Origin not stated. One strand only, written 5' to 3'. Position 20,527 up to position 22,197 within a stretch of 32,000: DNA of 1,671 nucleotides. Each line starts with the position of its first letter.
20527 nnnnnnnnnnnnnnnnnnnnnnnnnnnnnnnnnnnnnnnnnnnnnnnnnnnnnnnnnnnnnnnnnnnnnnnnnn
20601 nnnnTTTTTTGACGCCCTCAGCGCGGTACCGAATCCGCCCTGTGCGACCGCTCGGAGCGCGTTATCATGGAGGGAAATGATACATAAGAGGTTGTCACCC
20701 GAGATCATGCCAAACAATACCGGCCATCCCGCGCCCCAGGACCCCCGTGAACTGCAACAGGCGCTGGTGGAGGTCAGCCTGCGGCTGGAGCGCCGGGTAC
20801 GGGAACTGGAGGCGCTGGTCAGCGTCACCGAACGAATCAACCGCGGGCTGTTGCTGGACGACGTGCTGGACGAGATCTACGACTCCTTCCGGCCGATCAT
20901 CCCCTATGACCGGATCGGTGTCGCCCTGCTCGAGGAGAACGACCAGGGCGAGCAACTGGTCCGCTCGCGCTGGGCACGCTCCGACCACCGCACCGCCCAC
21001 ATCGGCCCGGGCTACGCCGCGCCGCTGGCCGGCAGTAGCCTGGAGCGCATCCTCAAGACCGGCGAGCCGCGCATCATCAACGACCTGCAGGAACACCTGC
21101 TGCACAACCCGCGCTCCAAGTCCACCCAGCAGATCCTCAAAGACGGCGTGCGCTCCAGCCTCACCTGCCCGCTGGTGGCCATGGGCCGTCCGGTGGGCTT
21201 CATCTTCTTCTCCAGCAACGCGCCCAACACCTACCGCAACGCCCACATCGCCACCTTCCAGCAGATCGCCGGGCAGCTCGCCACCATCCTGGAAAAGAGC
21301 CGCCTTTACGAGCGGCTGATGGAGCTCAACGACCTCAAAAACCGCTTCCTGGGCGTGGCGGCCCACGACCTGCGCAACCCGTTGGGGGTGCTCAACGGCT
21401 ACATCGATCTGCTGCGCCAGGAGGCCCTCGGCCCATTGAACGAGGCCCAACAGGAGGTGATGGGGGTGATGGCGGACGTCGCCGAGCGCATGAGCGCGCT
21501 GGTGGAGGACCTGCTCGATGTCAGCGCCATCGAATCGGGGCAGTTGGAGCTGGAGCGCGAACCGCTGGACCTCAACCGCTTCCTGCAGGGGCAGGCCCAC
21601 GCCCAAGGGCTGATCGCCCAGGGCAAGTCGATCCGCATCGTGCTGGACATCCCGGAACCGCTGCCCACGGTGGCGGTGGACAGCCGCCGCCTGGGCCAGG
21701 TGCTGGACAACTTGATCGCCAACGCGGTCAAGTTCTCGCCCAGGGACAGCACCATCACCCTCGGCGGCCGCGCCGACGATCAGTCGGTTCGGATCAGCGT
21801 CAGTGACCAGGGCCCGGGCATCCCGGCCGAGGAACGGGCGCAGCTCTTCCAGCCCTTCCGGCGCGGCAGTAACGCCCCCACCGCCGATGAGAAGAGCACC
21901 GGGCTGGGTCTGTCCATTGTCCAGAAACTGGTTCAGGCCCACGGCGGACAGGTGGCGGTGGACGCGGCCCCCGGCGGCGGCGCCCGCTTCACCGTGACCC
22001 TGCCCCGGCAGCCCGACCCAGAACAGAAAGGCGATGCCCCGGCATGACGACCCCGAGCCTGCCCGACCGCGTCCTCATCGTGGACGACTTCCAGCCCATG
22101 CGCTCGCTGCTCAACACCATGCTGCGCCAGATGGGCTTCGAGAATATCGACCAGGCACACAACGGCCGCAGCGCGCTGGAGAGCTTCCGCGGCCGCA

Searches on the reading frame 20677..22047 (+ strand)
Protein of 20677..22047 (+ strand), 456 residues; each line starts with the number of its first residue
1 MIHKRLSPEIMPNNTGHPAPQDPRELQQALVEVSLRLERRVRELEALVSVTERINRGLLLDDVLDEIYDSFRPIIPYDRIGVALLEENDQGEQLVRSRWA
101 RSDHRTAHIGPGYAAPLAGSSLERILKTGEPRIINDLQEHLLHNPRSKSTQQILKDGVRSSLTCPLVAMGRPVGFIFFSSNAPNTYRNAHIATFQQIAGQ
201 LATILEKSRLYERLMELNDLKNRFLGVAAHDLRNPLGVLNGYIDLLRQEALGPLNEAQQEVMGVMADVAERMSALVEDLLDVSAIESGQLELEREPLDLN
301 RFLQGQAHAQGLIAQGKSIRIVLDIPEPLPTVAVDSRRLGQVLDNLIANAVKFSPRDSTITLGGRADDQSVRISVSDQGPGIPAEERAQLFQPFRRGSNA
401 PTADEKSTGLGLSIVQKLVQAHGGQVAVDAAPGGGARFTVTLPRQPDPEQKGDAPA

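Call 8: search_protein_families(library=pfam, proteins=[window:20677-22047:+], max_evalue=0.001)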
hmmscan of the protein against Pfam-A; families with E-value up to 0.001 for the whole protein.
window:20677-22047:+ (456 aa): 7 families
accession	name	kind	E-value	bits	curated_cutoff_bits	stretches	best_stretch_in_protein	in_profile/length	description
PF02518.31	HATPase_c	-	1.5e-29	103.1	26.4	1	335-445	2-110/111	Histidine kinase-, DNA gyrase B-, and HSP90-like ATPase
PF00512.31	HisKA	-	2.8e-16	59.7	26.9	1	221-288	2-66/66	His Kinase A (phospho-acceptor) domain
PF13185.12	GAF_2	-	5.1e-16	59.5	28.6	1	60-206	4-136/136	GAF domain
PF01590.32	GAF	-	3.1e-11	44.4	22.4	1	60-204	2-132/133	GAF domain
PF13581.12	HATPase_c_2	-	2.1e-05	25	27.4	1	345-421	38-111/127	Histidine kinase-like ATPase domain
PF13492.12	GAF_3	-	8.8e-05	23.4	27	1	60-206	2-128/129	GAF domain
PF14501.12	HATPase_c_5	-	0.00022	21.5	22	1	339-430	10-90/102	GHKL domain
